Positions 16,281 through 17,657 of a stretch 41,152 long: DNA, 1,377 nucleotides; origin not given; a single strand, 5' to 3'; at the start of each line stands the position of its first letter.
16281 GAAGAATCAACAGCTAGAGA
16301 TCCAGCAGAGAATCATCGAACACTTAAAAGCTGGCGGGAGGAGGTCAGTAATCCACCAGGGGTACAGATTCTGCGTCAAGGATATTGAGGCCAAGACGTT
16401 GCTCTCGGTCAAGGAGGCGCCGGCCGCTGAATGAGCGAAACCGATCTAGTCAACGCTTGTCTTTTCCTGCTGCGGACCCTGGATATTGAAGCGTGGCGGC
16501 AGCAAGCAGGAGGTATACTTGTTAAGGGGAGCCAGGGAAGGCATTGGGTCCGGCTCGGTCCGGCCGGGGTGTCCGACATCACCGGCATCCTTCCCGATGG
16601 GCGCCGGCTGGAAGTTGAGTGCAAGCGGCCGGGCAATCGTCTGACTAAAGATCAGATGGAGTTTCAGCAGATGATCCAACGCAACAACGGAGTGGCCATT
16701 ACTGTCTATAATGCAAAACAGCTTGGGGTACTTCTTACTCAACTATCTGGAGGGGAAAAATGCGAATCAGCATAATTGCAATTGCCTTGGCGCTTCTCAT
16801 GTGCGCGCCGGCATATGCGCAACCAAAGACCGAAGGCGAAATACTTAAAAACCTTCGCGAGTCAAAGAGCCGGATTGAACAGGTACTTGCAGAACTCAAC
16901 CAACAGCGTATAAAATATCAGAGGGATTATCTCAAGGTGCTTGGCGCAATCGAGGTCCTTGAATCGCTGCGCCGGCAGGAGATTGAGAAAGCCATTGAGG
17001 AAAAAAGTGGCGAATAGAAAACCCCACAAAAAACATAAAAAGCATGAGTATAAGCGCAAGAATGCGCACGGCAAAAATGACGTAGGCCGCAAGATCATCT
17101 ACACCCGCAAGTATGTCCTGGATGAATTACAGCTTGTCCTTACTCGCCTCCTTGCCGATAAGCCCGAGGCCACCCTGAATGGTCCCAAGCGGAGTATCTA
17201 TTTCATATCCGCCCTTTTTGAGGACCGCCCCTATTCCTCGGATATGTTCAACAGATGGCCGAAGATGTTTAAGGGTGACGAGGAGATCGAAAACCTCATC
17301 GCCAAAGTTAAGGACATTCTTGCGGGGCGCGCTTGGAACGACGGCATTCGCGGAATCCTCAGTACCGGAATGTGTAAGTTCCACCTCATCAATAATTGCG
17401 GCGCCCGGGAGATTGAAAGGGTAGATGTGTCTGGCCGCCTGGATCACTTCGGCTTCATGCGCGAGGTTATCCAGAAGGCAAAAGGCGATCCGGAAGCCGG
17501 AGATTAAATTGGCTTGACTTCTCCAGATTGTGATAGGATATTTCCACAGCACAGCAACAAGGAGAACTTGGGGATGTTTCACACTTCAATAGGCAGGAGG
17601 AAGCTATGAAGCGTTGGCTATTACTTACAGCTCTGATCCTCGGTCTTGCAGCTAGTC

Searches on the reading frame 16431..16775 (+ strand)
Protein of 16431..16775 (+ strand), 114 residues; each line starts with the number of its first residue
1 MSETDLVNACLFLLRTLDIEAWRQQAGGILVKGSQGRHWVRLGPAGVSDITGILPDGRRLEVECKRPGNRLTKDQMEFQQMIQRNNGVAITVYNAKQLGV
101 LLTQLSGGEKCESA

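Call 3: search_protein_families(library=pfam, proteins=[window:16431-16775:+], max_evalue=0.1)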
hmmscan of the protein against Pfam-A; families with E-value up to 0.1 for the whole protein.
window:16431-16775:+ (114 aa): 2 families
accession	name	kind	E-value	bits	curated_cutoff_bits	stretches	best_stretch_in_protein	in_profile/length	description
PF08774.17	VRR_NUC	-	3.2e-05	24.4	23.8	1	43-89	60-109/116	VRR-NUC domain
PF02974.19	Inh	-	0.027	14.9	25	1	8-61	41-94/97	Protease inhibitor Inh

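Call 4: search_protein_families(library=phrogs, proteins=[window:16431-16775:+], max_evalue=0.1)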
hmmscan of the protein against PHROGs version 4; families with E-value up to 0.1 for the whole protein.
window:16431-16775:+ (114 aa): 3 families
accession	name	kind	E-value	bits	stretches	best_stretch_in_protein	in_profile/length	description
phrog_93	-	DNA, RNA and nucleotide metabolism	4.9e-12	46.3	1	1-109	352-445/613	endonuclease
phrog_5702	-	DNA, RNA and nucleotide metabolism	6.5e-07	30.3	1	44-95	4-56/70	Holliday junction resolvase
phrog_824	-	unknown function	2.2e-06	28.8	1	45-97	112-166/265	-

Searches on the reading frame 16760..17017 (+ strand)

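Call 79: search_protein_families(library=ncbifam, proteins=[window:16760-17017:+], max_evalue=0.1)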
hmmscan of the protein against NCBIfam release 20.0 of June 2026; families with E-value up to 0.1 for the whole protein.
window:16760-17017:+ (85 aa): 2 families
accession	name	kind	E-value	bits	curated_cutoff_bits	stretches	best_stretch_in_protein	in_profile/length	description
NF041780.1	hetero_SS_HdrB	equivalog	0.00014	21.3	450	1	12-78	80-149/304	ferredoxin:CoB-CoM heterodisulfide reductase subunit HdrB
TIGR03007.1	pepcterm_ChnLen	equivalog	0.013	13.8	278.85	1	31-83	248-300/498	XrtA system polysaccharide chain length determinant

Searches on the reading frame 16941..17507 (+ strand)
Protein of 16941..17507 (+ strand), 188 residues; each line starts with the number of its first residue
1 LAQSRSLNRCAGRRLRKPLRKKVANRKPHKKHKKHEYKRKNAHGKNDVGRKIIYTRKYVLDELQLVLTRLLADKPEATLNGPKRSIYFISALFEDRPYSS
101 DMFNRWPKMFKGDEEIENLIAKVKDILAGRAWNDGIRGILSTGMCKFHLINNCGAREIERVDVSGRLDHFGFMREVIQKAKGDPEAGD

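Call 3: search_protein_families(library=pfam, proteins=[window:16941-17507:+], max_evalue=0.1)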
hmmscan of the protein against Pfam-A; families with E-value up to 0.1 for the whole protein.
window:16941-17507:+ (188 aa): 0 families

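Call 4: search_protein_families(library=phrogs, proteins=[window:16941-17507:+], max_evalue=0.1)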
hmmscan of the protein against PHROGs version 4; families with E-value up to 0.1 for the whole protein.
window:16941-17507:+ (188 aa): 1 family
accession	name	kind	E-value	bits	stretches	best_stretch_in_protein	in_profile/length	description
phrog_37580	-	unknown function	8e-42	144.1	1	32-188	4-155/162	-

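Call 32: search_protein_families(library=ncbifam, proteins=[window:16941-17507:+], max_evalue=1)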
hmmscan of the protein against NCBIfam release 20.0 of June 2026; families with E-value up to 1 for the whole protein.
window:16941-17507:+ (188 aa): 0 families

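Call 86: search_protein_families(library=padloc, proteins=[window:16941-17507:+], max_evalue=0.01)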
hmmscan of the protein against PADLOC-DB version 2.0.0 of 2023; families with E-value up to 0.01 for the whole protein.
window:16941-17507:+ (188 aa): 0 families

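Call 87: search_solved_structures(query=window:17007-17507:+, max_evalue=10, show_alignments=1)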
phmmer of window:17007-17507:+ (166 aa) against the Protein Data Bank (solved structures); distinct sequences matched with E-value up to 10: 2.
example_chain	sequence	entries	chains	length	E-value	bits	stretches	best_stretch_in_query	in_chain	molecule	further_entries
4lmi_A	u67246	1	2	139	0.71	13.1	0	34-101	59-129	Uncharacterized protein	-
6bwt_A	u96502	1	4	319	1.1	12.5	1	86-128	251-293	Thioredoxin reductase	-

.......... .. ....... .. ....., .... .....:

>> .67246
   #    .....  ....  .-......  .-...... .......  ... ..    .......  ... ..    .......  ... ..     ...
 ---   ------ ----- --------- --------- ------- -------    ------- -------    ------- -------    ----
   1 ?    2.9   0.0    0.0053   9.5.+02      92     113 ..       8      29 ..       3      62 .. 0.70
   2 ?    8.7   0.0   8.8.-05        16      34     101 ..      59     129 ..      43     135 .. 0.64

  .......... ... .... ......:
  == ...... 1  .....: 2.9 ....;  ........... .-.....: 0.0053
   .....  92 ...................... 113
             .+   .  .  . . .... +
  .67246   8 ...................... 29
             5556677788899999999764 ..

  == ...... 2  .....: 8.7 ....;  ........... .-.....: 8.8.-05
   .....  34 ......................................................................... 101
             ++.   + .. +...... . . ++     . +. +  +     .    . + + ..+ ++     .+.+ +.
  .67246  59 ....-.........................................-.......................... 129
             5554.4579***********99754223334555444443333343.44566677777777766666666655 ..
